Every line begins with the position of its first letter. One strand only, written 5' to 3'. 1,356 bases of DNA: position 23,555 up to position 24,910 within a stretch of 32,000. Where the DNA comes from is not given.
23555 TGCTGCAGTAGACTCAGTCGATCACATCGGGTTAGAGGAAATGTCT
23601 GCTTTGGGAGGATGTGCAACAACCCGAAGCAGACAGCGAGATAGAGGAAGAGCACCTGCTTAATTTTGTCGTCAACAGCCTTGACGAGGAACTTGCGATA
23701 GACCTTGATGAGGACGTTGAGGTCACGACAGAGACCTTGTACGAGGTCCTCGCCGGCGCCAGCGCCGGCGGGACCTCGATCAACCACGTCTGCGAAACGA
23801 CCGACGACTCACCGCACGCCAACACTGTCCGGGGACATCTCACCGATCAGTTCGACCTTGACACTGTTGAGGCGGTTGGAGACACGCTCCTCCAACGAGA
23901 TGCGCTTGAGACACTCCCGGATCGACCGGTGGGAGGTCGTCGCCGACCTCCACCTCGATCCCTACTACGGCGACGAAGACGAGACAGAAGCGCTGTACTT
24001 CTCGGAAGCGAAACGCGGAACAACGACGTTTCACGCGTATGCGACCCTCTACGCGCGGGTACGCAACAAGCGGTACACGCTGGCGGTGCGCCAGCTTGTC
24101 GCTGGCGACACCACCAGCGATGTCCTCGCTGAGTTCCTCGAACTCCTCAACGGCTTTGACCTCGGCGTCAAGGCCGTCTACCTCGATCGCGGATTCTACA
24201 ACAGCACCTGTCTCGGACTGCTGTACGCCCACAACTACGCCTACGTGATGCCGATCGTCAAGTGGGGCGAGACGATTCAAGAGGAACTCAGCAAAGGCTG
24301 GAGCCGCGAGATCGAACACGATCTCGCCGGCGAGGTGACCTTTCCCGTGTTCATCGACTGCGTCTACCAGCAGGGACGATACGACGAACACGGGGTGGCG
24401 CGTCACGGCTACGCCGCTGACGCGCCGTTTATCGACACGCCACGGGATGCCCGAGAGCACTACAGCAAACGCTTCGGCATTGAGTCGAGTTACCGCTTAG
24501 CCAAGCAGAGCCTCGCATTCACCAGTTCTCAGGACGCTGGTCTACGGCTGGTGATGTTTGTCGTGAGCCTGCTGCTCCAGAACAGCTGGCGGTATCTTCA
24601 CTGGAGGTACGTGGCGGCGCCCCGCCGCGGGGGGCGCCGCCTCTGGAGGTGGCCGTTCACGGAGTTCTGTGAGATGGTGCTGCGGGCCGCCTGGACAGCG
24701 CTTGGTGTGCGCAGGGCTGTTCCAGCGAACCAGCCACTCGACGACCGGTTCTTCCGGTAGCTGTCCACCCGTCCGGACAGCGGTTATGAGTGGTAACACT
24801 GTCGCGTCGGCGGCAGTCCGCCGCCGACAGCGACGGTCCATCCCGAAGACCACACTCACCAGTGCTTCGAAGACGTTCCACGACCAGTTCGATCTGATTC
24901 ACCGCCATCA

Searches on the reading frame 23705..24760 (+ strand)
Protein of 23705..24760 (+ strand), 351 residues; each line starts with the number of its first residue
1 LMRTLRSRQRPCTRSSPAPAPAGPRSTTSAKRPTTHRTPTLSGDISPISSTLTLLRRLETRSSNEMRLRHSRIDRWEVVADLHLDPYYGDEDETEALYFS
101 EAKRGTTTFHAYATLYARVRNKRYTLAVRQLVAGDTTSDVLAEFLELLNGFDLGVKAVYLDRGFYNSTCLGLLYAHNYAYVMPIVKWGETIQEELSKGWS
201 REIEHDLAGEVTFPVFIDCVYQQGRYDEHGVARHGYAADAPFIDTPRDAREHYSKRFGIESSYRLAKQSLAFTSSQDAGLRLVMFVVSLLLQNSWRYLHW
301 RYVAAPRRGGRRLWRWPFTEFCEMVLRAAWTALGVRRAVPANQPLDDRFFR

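Call 14: search_protein_families(library=pfam, proteins=[window:23705-24760:+], max_evalue=0.1)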
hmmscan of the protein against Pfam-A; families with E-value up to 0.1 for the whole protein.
window:23705-24760:+ (351 aa): 1 family
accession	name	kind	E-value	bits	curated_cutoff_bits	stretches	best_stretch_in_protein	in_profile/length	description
PF01609.27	DDE_Tnp_1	-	0.018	15.3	23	1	144-272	65-176/200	Transposase DDE domain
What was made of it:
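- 23576..24939 (+): ISH3-family insertion sequence. It is neighbouring context and not part of the module. Ends: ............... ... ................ The 5-bp target duplication AGACT lies at 23571-23575 and 24940-24944. The ORF 23705-24760 gives a weak DDE_Tnp_1 match (call 14).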
